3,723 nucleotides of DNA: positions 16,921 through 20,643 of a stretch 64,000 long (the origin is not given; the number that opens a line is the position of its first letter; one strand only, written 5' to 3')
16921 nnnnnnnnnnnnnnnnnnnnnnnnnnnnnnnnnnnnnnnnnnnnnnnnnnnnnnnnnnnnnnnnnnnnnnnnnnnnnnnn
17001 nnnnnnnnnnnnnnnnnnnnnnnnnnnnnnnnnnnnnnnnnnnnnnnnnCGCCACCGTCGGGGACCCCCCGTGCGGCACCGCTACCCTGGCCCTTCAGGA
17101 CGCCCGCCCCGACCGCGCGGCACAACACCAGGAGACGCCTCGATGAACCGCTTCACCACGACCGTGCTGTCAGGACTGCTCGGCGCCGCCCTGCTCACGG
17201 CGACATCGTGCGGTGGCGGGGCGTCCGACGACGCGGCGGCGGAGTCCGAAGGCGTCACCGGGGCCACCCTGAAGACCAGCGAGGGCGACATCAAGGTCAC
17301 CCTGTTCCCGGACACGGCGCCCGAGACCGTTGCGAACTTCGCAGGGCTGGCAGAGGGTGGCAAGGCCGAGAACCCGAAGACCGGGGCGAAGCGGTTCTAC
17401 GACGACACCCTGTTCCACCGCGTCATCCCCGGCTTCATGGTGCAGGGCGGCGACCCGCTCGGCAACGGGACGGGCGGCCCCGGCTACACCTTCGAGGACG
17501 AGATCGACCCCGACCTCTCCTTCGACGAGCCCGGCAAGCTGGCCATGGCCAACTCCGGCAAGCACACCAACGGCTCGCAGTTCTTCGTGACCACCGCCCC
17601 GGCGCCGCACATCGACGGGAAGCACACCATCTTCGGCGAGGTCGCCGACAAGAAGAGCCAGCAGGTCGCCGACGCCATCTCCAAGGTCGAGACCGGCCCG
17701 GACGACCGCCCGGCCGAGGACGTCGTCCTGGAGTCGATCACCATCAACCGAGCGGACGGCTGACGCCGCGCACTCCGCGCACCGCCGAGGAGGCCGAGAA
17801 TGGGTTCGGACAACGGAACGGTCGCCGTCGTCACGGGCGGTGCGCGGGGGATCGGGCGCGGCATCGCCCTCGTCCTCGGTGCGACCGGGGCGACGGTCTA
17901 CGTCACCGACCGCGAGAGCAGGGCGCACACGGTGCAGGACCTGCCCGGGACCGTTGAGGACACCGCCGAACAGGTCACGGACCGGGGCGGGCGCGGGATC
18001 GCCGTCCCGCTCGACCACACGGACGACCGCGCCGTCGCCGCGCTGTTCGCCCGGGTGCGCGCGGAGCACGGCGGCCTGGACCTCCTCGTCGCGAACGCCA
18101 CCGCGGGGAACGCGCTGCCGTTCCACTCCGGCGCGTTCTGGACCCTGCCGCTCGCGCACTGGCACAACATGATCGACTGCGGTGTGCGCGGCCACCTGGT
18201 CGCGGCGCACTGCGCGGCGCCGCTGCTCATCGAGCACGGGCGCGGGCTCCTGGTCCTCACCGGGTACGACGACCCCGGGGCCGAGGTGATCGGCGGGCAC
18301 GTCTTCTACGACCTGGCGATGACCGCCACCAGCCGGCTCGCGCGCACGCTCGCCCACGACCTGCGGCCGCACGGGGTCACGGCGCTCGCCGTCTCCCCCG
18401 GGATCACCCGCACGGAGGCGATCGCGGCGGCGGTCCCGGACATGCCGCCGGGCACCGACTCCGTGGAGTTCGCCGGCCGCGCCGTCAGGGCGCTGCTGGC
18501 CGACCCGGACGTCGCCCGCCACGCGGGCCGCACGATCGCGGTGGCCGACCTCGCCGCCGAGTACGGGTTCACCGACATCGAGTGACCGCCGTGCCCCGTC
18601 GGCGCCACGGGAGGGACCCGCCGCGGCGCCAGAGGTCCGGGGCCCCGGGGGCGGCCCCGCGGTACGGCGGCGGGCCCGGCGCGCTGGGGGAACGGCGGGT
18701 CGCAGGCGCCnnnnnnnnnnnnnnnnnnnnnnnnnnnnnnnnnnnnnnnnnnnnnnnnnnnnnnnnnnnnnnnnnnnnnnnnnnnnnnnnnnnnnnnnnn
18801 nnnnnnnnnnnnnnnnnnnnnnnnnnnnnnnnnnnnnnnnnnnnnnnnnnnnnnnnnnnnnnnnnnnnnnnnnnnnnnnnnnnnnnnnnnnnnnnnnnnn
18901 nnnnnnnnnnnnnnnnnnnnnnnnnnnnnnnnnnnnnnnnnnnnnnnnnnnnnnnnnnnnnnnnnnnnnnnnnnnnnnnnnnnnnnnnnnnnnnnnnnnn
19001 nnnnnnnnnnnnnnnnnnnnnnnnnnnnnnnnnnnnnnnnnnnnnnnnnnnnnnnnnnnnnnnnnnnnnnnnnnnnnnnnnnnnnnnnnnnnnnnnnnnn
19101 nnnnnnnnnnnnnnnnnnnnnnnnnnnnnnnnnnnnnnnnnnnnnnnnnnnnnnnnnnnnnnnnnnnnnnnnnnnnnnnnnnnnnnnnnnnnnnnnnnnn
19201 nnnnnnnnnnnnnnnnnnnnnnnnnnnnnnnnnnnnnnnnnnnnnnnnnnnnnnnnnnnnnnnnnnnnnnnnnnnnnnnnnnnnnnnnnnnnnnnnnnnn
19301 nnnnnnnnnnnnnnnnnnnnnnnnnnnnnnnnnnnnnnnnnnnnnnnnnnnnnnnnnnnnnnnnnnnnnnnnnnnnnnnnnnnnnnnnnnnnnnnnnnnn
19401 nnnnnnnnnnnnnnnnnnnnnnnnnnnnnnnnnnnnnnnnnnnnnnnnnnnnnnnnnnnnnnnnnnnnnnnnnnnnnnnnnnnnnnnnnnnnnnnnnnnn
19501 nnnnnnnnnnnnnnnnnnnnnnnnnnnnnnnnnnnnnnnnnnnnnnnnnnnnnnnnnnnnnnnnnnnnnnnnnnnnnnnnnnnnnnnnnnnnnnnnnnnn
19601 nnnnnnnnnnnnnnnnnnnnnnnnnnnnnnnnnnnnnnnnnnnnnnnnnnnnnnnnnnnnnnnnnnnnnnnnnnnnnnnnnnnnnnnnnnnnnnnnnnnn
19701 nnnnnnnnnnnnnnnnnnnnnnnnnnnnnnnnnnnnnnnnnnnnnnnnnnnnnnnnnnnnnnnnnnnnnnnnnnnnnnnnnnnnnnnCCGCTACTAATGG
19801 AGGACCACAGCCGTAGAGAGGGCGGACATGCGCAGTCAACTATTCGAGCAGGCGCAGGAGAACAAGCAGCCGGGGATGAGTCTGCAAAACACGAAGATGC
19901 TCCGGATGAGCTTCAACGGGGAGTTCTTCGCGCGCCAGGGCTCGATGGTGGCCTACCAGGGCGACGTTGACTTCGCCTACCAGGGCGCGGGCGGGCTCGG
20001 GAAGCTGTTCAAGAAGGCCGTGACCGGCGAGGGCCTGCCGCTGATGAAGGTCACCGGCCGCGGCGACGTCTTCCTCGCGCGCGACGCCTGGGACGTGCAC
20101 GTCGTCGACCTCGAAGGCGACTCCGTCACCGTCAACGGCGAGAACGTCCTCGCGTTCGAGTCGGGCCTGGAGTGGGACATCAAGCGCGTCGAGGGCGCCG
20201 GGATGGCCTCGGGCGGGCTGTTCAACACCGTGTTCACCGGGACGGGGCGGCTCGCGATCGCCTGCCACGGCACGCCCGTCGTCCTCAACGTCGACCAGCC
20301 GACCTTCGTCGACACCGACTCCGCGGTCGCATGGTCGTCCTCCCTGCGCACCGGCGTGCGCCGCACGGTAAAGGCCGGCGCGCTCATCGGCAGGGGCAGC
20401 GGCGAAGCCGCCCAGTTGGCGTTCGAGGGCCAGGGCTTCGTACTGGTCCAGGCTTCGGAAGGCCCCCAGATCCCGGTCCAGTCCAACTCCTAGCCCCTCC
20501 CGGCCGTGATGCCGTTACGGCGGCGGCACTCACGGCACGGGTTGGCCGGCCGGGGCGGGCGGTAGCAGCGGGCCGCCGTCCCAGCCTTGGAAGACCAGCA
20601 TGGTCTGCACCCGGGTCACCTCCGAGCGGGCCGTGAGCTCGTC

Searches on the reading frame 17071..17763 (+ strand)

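Call 18: search_protein_families(library=pfam, proteins=[window:17071-17763:+], max_evalue=0.0001)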
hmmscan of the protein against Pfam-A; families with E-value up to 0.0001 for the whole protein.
window:17071-17763:+ (230 aa): 1 family
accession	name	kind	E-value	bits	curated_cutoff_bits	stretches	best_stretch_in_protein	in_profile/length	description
PF00160.26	Pro_isomerase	-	6.4e-46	156.9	21.7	1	66-224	3-158/159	Cyclophilin type peptidyl-prolyl cis-trans isomerase/CLD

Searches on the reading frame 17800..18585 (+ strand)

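Call 18: search_protein_families(library=pfam, proteins=[window:17800-18585:+], max_evalue=0.0001)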
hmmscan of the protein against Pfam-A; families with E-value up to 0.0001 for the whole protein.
window:17800-18585:+ (261 aa): 2 families
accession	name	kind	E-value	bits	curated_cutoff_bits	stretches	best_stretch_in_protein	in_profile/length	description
PF00106.31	adh_short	-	5.9e-28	98.1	26.6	1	8-210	2-189/195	short chain dehydrogenase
PF13561.12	adh_short_C2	-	6.4e-28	98.4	27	1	15-220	3-192/236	Enoyl-(Acyl carrier protein) reductase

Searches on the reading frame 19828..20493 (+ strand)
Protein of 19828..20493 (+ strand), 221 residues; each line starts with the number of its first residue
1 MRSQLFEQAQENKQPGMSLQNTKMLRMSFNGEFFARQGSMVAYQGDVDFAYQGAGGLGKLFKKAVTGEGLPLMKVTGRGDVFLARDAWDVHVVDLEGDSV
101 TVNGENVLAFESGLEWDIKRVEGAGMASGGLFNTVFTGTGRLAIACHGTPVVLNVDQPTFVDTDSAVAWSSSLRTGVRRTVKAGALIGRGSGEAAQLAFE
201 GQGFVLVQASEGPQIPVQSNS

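Call 19: search_protein_families(library=pfam, proteins=[window:19828-20493:+], max_evalue=0.0001)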
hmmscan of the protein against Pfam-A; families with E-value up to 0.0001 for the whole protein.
window:19828-20493:+ (221 aa): 1 family
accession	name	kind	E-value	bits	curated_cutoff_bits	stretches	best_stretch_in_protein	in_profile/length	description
PF01987.23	AIM24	-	3.7e-38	131.7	25.7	1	23-209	9-204/205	Mitochondrial biogenesis AIM24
